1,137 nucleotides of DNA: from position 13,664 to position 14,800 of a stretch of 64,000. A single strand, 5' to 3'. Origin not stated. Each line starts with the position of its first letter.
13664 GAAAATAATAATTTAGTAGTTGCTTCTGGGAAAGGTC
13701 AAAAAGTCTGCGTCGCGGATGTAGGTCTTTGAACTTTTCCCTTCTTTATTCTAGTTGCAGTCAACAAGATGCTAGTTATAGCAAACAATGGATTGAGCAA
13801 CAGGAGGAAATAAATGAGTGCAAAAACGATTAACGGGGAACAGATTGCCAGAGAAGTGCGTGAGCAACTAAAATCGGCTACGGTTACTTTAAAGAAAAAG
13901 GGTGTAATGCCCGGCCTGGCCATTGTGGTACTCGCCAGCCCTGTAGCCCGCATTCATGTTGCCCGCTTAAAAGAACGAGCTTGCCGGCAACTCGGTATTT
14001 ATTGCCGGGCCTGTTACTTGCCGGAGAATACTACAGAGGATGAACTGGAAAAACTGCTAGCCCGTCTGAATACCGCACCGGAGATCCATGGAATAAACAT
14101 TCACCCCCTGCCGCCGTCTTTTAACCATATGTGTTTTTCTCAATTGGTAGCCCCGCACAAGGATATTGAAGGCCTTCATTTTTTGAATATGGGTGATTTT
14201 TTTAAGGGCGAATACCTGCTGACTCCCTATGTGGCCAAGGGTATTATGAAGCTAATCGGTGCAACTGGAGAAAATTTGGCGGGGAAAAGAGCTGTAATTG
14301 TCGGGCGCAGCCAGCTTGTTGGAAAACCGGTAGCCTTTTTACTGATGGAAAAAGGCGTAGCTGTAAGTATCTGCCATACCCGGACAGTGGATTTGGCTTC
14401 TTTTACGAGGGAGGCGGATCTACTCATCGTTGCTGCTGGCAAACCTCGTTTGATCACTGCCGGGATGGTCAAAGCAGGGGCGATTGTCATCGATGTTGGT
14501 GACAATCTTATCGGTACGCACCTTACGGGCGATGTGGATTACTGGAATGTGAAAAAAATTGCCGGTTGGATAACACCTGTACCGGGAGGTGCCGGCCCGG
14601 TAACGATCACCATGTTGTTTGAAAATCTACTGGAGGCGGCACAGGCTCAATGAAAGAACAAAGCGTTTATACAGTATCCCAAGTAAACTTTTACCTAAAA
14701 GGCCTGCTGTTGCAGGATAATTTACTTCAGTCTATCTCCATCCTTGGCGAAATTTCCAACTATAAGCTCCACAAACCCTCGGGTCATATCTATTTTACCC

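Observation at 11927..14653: Three tandem folD paralogs downstream of nfnAB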

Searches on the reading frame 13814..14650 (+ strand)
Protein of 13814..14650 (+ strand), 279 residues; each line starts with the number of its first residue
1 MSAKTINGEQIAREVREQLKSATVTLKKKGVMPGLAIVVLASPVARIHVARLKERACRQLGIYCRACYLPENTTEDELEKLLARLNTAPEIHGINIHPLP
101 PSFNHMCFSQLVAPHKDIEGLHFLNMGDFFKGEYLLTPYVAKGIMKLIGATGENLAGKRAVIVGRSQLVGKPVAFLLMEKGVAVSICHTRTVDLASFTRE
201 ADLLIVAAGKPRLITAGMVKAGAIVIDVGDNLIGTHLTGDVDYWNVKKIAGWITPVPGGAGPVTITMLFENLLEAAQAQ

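Call 3: search_protein_families(library=pfam, proteins=[window:13814-14650:+])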
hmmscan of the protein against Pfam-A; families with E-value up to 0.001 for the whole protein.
window:13814-14650:+ (279 aa): 2 families
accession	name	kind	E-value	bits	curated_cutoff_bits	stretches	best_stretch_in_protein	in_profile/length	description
PF02882.25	THF_DHG_CYH_C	-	1.6e-56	190.5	27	1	122-278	1-158/160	Tetrahydrofolate dehydrogenase/cyclohydrolase, NAD(P)-binding domain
PF00763.28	THF_DHG_CYH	-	2e-21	76.9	32.8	1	6-119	1-115/115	Tetrahydrofolate dehydrogenase/cyclohydrolase, catalytic domain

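Call 4: search_protein_families(library=ncbifam, proteins=[window:13814-14650:+])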
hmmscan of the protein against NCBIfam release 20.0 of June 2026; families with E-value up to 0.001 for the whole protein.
window:13814-14650:+ (279 aa): 30 families (the best 25 are shown)
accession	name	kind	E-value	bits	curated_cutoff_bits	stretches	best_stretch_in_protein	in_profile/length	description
NF010786.0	PRK14189.1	subfamily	8.1e-82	274.5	421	1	1-277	1-279/285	bifunctional methylenetetrahydrofolate dehydrogenase/methenyltetrahydrofolate cyclohydrolase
NF010783.0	PRK14186.1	equivalog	8.6e-74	248.3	333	1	3-276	2-282/297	bifunctional methylenetetrahydrofolate dehydrogenase/methenyltetrahydrofolate cyclohydrolase FolD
NF008058.0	PRK10792.1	equivalog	3.4e-73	246.1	355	1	1-278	1-281/285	bifunctional methylenetetrahydrofolate dehydrogenase/methenyltetrahydrofolate cyclohydrolase FolD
NF010787.0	PRK14191.1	equivalog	3.6e-73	246.2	423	1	5-279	3-280/285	bifunctional methylenetetrahydrofolate dehydrogenase/methenyltetrahydrofolate cyclohydrolase FolD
NF010785.0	PRK14188.1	subfamily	1.3e-72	244.3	396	1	2-278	2-288/297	bifunctional methylenetetrahydrofolate dehydrogenase/methenyltetrahydrofolate cyclohydrolase FolD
NF010776.0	PRK14179.1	equivalog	2.4e-72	243.5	445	1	4-277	3-279/284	bifunctional methylenetetrahydrofolate dehydrogenase/methenyltetrahydrofolate cyclohydrolase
NF010773.0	PRK14176.1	equivalog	6.5e-72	242.3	437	1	3-278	8-285/287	bifunctional 5,10-methylene-tetrahydrofolate dehydrogenase/ 5,10-methylene-tetrahydrofolate cyclohydrolase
NF010781.0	PRK14184.1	equivalog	1.3e-71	241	438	1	5-276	3-280/286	bifunctional 5,10-methylene-tetrahydrofolate dehydrogenase/ 5,10-methylene-tetrahydrofolate cyclohydrolase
NF010770.0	PRK14173.1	equivalog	1.6e-70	237.6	411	1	1-278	1-280/287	bifunctional 5,10-methylene-tetrahydrofolate dehydrogenase/ 5,10-methylene-tetrahydrofolate cyclohydrolase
NF010780.0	PRK14183.1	equivalog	8.5e-70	235.2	480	1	5-278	3-279/283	bifunctional 5,10-methylene-tetrahydrofolate dehydrogenase/ 5,10-methylene-tetrahydrofolate cyclohydrolase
NF010775.0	PRK14178.1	equivalog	5e-68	229.3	465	1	6-278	3-273/279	bifunctional methylenetetrahydrofolate dehydrogenase/methenyltetrahydrofolate cyclohydrolase FolD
NF010772.0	PRK14175.1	equivalog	2.7e-65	220.5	459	1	1-276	1-278/286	bifunctional methylenetetrahydrofolate dehydrogenase/methenyltetrahydrofolate cyclohydrolase FolD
NF010769.0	PRK14172.1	equivalog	3.1e-65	220.2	392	1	4-275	3-276/278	bifunctional 5,10-methylene-tetrahydrofolate dehydrogenase/ 5,10-methylene-tetrahydrofolate cyclohydrolase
NF010790.0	PRK14194.1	equivalog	1.9e-64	217.7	508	1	1-279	2-285/301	bifunctional methylenetetrahydrofolate dehydrogenase/methenyltetrahydrofolate cyclohydrolase FolD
NF010767.0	PRK14170.1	equivalog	5e-64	216.1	559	1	4-277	3-278/284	bifunctional methylenetetrahydrofolate dehydrogenase/methenyltetrahydrofolate cyclohydrolase FolD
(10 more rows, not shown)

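Call 8: search_solved_structures(query=window:13814-14650:+, show_alignments=2)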
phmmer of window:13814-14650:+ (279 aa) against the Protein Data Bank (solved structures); distinct sequences matched with E-value up to 0.001: 27.
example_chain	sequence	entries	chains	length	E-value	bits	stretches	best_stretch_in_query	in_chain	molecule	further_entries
4a5o_A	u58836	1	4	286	2.1e-59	204.5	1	1-277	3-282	BIFUNCTIONAL PROTEIN FOLD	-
3p2o_A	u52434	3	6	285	6.5e-59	202.9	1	6-277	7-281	Bifunctional protein folD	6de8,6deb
3l07_A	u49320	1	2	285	1.5e-57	198.5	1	6-277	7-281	Bifunctional protein folD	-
6ape_A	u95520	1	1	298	1.7e-53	185.2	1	6-277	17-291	Bifunctional protein FolD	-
6v6y_A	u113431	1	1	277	2.5e-53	184.6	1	1-276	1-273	Bifunctional protein FolD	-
5nhs_A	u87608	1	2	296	1.1e-52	182.4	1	3-278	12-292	Bifunctional protein FolD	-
5o2a_A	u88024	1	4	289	1.6e-51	178.7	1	2-276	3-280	Bifunctional protein FolD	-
4a26_A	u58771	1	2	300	1.6e-51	178.6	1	2-278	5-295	PUTATIVE C-1-TETRAHYDROFOLATE SYNTHASE, CYTOPLASMIC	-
1b0a_A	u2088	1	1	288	5e-51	177.1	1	1-276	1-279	PROTEIN (FOLD BIFUNCTIONAL PROTEIN)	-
4b4u_A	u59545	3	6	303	1.2e-50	175.7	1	5-277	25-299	BIFUNCTIONAL PROTEIN FOLD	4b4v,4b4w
5o22_A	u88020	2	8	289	1.3e-50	175.6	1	2-276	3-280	Bifunctional protein FolD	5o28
6ecq_A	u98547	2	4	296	1.8e-48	168.6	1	3-277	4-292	METHYLENETETRAHYDROFOLATE DEHYDROGENASE CYCLOHYDROLASE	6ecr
1a4i_A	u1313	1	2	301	2e-48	168.5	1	3-277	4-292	METHYLENETETRAHYDROFOLATE DEHYDROGENASE / METHENYLTETRAHYDROFOLATE CYCLOHYDROLASE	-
1dia_A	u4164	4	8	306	2.1e-48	168.5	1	3-277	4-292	METHYLENETETRAHYDROFOLATE DEHYDROGENASE/CYCLOHYDROLASE | METHYLENETETRAHYDROFOLATE DEHYDROGENASE / CYCLOHYDROLASE | Methylenetetrahydrofolate dehydrogenase cycl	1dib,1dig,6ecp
9isl_A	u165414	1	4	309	2.2e-48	168.4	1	3-277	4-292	C-1-tetrahydrofolate synthase, cytoplasmic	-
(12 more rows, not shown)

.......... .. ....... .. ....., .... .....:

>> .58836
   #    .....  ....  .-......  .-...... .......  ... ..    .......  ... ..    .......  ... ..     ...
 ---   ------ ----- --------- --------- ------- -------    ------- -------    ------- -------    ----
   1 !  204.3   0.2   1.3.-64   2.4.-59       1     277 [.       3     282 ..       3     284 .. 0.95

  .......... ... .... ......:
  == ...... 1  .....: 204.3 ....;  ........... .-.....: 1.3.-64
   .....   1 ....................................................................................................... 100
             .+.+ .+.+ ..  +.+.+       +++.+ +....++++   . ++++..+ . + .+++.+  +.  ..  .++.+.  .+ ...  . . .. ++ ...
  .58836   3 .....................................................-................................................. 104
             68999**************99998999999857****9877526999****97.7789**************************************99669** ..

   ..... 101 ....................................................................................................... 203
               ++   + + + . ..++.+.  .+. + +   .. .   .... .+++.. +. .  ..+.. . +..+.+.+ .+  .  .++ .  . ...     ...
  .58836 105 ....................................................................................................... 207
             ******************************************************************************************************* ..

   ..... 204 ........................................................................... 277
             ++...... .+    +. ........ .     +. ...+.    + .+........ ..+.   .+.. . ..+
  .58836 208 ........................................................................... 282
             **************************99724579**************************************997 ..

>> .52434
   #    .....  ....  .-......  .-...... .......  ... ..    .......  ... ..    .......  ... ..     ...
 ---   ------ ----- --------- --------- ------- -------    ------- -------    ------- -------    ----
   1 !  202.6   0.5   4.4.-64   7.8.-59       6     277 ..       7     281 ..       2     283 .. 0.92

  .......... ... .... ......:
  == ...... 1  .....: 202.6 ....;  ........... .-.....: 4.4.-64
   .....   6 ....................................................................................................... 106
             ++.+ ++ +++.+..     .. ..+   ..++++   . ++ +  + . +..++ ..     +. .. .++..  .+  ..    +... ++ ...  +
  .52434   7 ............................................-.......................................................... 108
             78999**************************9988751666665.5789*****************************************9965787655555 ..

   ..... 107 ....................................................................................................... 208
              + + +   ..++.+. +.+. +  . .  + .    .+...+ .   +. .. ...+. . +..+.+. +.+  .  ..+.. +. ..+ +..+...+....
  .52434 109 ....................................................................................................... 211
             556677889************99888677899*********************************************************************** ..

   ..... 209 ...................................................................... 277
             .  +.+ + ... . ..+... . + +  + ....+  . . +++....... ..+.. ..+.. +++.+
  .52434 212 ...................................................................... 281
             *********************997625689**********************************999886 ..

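Call 10: find_homologous_proteins(query=window:13814-14650:+)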
Query window:13814-14650:+ (279 aa): 1216 proteins with E <= 0.001 among 6383 candidates; the best 120 are listed.
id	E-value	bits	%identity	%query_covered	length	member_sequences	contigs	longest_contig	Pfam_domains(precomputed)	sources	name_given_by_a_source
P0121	1.8e-181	620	100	100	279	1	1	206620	PF02882.26,PF00763.29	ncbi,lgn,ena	-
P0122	6.5e-148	510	82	100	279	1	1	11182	PF02882.26,PF00763.29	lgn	-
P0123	3.1e-144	497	82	100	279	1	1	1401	PF02882.26,PF00763.29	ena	-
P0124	1.3e-143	495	82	100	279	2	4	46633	PF02882.26,PF00763.29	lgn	-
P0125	6.7e-143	493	79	100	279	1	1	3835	PF02882.26,PF00763.29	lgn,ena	-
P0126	1.4e-142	492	82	98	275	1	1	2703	PF02882.26,PF00763.29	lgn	-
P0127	6.6e-140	483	78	100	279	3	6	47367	PF02882.26,PF00763.29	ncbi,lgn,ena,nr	ncbi:MAG: bifunctional 5,10-methylene-tetrahydrofolate dehydrogenase/5,10-methylene-tetrahydrofolate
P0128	1.2e-131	456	77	100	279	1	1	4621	PF02882.26,PF00763.29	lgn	-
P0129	1.5e-124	433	72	99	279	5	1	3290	PF02882.26,PF00763.29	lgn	-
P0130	2.7e-121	422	68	99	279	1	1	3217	PF02882.26,PF00763.29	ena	-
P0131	1.7e-119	416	70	99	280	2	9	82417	PF02882.26,PF00763.29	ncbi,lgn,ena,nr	ncbi:MAG: bifunctional 5,10-methylenetetrahydrofolate dehydrogenase/5,10-methenyltetrahydrofolate cy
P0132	2.9e-118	412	69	99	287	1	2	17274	PF02882.26,PF00763.29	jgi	jgi:methylenetetrahydrofolate dehydrogenase (NADP+)/methenyltetrahydrofolate cyclohydrolase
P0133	2.5e-116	406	68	99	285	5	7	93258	PF02882.26,PF00763.29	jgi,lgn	jgi:methylenetetrahydrofolate dehydrogenase (NADP+)/methenyltetrahydrofolate cyclohydrolase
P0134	5.7e-113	395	64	99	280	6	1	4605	PF02882.26,PF00763.29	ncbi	-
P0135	7.2e-113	395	64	99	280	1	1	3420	PF02882.26,PF00763.29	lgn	-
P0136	2.8e-112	393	64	99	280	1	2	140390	PF02882.26,PF00763.29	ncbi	ncbi:MAG: bifunctional 5,10-methylenetetrahydrofolate dehydrogenase/5,10-methenyltetrahydrofolate cy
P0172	2.2e-99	350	55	99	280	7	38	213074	PF02882.26,PF00763.29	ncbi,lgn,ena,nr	ncbi:MAG: bifunctional 5,10-methylene-tetrahydrofolate dehydrogenase/5,10-methylene-tetrahydrofolate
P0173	1.6e-95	338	55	99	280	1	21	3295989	PF02882.26,PF00763.29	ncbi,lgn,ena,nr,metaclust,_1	ncbi:MAG TPA: bifunctional 5,10-methylenetetrahydrofolate dehydrogenase/5,10-methenyltetrahydrofolat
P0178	2.6e-78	281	47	99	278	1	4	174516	PF02882.26,PF00763.29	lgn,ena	-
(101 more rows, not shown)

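Call 12: find_related_loci(query=window:13814-14650:+, collection=genome_contigs, flank=8000)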
Query window:13814-14650:+ (279 aa) in genome_contigs; peptide patterns used: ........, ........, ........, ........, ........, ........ (x = any residue, [..] = any of these).
148 stretches matched a pattern; 16 encode a relative of the query (tblastn E <= 1e-3); 16 distinct loci.
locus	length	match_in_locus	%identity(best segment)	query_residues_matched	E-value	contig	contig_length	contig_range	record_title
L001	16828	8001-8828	69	1-276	1e-126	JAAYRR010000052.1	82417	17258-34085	MAG: Bacillota bacterium isolate AS23ysBPME_228 77931_AS23, whole genome shotgun sequence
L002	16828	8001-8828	68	1-276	2e-123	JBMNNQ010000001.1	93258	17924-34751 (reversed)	MAG: Dethiobacteria bacterium isolate SBF912SR8HQ0008 scaffold_422_c1, whole genome shotgun sequence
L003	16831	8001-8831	46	3-277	7e-76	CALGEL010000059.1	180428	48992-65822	MAG TPA_asm: uncultured Clostridia bacterium isolate SRR6425824_bin.7_CONCOCT_v1.1_MAG genome assembly, contig: ERZ17676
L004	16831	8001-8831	43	4-279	5e-73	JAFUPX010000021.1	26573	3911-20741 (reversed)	MAG: Clostridia bacterium isolate RGIG4718 Roe_deer_Rectum.Co__c871991, whole genome shotgun sequence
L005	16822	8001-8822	45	6-277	1e-72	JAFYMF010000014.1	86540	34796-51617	MAG: Clostridia bacterium isolate RGIG7218 Water_buffalos_Cecum-1__c268782, whole genome shotgun sequence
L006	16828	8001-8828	43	1-277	2e-71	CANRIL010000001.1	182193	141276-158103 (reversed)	MAG: uncultured Clostridia bacterium isolate Lapin-019__bin47 genome assembly, contig: Lapin-019__NODE_12_length_182193_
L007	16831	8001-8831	43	3-277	1e-69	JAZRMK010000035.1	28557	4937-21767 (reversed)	MAG: Acutalibacteraceae bacterium isolate T1900045425_YK20190116.MAGScoT_cleanbin_000009 SGB_7064_k141_1787171, whole ge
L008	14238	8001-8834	42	3-279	2e-67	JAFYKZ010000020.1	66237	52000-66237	MAG: Clostridia bacterium isolate RGIG7186 Water_buffalos_Cecum-1__c420198, whole genome shotgun sequence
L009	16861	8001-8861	41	1-277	8e-66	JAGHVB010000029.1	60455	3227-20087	MAG: Candidatus Treponema merdequi isolate E5_50 c_000001461075, whole genome shotgun sequence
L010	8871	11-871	41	1-277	2e-63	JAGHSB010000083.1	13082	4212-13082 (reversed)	MAG: Candidatus Treponema scatequi isolate E1_MB2_111 c_000000634529, whole genome shotgun sequence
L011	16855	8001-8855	41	6-277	4e-63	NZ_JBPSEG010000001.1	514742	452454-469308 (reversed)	Melioribacter sp. Ez-97 1, whole genome shotgun sequence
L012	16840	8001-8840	43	3-279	9e-66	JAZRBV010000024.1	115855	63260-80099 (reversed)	MAG: Eubacteriales bacterium isolate T1900045124_TC20190118.MAGScoT_cleanbin_000005 SGB_4856_k141_2420313, whole genome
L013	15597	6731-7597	42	1-277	5e-60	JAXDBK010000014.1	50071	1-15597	MAG: Syntrophorhabdus sp. isolate POMEDNA-B16 Raw2_k127_16274, whole genome shotgun sequence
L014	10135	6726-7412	42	53-279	1e-54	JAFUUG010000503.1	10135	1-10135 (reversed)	MAG: Bacillota bacterium isolate RGIG4831 Roe_deer_Rumen-1__c385228, whole genome shotgun sequence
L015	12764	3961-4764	38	6-274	1e-53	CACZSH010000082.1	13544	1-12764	uncultured bacterium isolate RUG12909 genome assembly, contig: RUG12909_asm_82, whole genome shotgun sequence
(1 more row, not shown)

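Call 15: find_encoding_contigs(protein=P0173, flank=8000, max_places=3)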
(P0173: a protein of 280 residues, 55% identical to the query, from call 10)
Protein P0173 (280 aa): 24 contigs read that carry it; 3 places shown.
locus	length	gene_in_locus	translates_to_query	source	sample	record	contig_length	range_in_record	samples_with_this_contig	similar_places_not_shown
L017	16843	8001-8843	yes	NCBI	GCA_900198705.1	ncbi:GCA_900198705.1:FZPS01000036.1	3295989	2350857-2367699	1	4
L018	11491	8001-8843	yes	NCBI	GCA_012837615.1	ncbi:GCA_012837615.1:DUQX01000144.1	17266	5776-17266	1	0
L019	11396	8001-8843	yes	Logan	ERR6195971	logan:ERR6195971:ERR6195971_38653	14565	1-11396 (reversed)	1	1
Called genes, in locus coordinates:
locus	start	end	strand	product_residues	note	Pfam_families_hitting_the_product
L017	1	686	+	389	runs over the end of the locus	PF09546:Spore_III_AE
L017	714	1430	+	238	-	PF09581:Spore_III_AF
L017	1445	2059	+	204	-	-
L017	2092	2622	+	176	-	PF12685:SpoIIIAH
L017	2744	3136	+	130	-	PF03780:Asp23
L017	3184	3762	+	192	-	-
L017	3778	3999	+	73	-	PF10031:DUF2273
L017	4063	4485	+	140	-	PF01029:NusB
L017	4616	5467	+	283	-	PF00175:NAD_binding_1 (weak), PF10418:DHODB_Fe-S_bind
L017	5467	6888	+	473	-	PF14691:Fer4_20, PF01262:AlaDh_PNT_C (faint), PF13241:NAD_binding_7 (faint), PF01134:GIDA (weak), PF07992:Pyr_redox_2, PF12831:FAD_oxidored (weak), PF13450:NAD_binding_8 (weak), PF00070:Pyr_redox (weak), +1 more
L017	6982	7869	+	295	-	PF00763:THF_DHG_CYH, PF02882:THF_DHG_CYH_C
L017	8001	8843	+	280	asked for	PF00763:THF_DHG_CYH, PF02882:THF_DHG_CYH_C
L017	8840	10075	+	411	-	PF13742:tRNA_anti_2, PF01336:tRNA_anti-codon, PF02601:Exonuc_VII_L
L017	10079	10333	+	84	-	PF02609:Exonuc_VII_S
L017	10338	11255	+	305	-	PF00348:polyprenyl_synt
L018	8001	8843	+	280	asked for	PF00763:THF_DHG_CYH, PF02882:THF_DHG_CYH_C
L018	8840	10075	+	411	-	PF13742:tRNA_anti_2, PF01336:tRNA_anti-codon, PF02601:Exonuc_VII_L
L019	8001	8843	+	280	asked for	PF00763:THF_DHG_CYH, PF02882:THF_DHG_CYH_C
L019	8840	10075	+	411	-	PF13742:tRNA_anti_2, PF01336:tRNA_anti-codon, PF02601:Exonuc_VII_L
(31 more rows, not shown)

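Call 16: find_encoding_contigs(protein=P0172, flank=8000, max_places=3)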
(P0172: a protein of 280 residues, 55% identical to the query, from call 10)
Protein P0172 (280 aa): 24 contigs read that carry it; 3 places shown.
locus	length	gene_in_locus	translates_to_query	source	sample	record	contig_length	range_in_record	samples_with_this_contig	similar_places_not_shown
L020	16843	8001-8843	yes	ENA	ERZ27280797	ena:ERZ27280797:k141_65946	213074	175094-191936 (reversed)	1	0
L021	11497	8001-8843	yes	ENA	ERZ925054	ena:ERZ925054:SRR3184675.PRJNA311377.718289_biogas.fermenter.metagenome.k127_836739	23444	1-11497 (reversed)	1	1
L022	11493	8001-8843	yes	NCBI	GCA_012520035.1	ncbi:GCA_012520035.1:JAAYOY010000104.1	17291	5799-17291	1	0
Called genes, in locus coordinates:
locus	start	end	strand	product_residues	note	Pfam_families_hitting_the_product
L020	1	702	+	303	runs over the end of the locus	PF09546:Spore_III_AE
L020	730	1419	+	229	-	PF09581:Spore_III_AF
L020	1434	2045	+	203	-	-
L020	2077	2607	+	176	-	PF12685:SpoIIIAH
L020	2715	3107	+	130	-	PF03780:Asp23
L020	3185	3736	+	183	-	PF03780:Asp23 (faint)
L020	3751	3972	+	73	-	PF10031:DUF2273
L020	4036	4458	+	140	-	PF01029:NusB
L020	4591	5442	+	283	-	PF00175:NAD_binding_1 (weak), PF10418:DHODB_Fe-S_bind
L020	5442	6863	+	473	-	PF14691:Fer4_20, PF01262:AlaDh_PNT_C (faint), PF13738:Pyr_redox_3 (faint), PF01134:GIDA (weak), PF07992:Pyr_redox_2, PF12831:FAD_oxidored (weak), PF13450:NAD_binding_8 (weak), PF00070:Pyr_redox (weak)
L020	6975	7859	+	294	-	PF00763:THF_DHG_CYH, PF02882:THF_DHG_CYH_C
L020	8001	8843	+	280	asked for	PF00763:THF_DHG_CYH, PF02882:THF_DHG_CYH_C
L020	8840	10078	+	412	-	PF13742:tRNA_anti_2, PF01336:tRNA_anti-codon, PF02601:Exonuc_VII_L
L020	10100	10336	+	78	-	PF02609:Exonuc_VII_S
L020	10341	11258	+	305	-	PF00348:polyprenyl_synt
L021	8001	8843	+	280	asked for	PF00763:THF_DHG_CYH, PF02882:THF_DHG_CYH_C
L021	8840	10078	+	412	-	PF13742:tRNA_anti_2, PF01336:tRNA_anti-codon, PF02601:Exonuc_VII_L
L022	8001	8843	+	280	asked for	PF00763:THF_DHG_CYH, PF02882:THF_DHG_CYH_C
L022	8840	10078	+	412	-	PF13742:tRNA_anti_2, PF01336:tRNA_anti-codon, PF02601:Exonuc_VII_L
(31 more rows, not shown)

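Call 17: find_encoding_contigs(protein=P0121, flank=10000, max_places=3)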
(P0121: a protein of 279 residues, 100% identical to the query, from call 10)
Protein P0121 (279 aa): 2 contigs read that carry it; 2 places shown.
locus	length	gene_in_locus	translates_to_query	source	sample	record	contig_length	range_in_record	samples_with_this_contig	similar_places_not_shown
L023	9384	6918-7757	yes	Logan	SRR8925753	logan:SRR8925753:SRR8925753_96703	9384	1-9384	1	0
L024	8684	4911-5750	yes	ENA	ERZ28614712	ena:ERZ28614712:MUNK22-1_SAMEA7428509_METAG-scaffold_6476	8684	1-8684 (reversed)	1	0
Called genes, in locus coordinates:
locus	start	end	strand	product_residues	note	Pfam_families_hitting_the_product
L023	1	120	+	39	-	?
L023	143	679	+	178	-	PF12685:SpoIIIAH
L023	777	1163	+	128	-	PF03780:Asp23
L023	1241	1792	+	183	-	PF03780:Asp23 (faint)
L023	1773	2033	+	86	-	PF10031:DUF2273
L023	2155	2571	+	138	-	PF01029:NusB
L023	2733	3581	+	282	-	PF00175:NAD_binding_1 (weak), PF10418:DHODB_Fe-S_bind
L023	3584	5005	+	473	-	PF14691:Fer4_20, PF13241:NAD_binding_7 (faint), PF01134:GIDA (weak), PF07992:Pyr_redox_2, PF12831:FAD_oxidored (weak), PF13450:NAD_binding_8 (weak), PF13738:Pyr_redox_3 (faint), PF00070:Pyr_redox (weak)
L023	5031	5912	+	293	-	PF00763:THF_DHG_CYH, PF02882:THF_DHG_CYH_C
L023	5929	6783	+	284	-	PF00763:THF_DHG_CYH, PF02882:THF_DHG_CYH_C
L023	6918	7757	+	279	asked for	PF00763:THF_DHG_CYH, PF02882:THF_DHG_CYH_C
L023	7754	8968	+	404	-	PF13742:tRNA_anti_2, PF01336:tRNA_anti-codon, PF02601:Exonuc_VII_L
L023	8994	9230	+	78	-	PF02609:Exonuc_VII_S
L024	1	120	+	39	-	?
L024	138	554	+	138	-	PF01029:NusB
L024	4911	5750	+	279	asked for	PF00763:THF_DHG_CYH, PF02882:THF_DHG_CYH_C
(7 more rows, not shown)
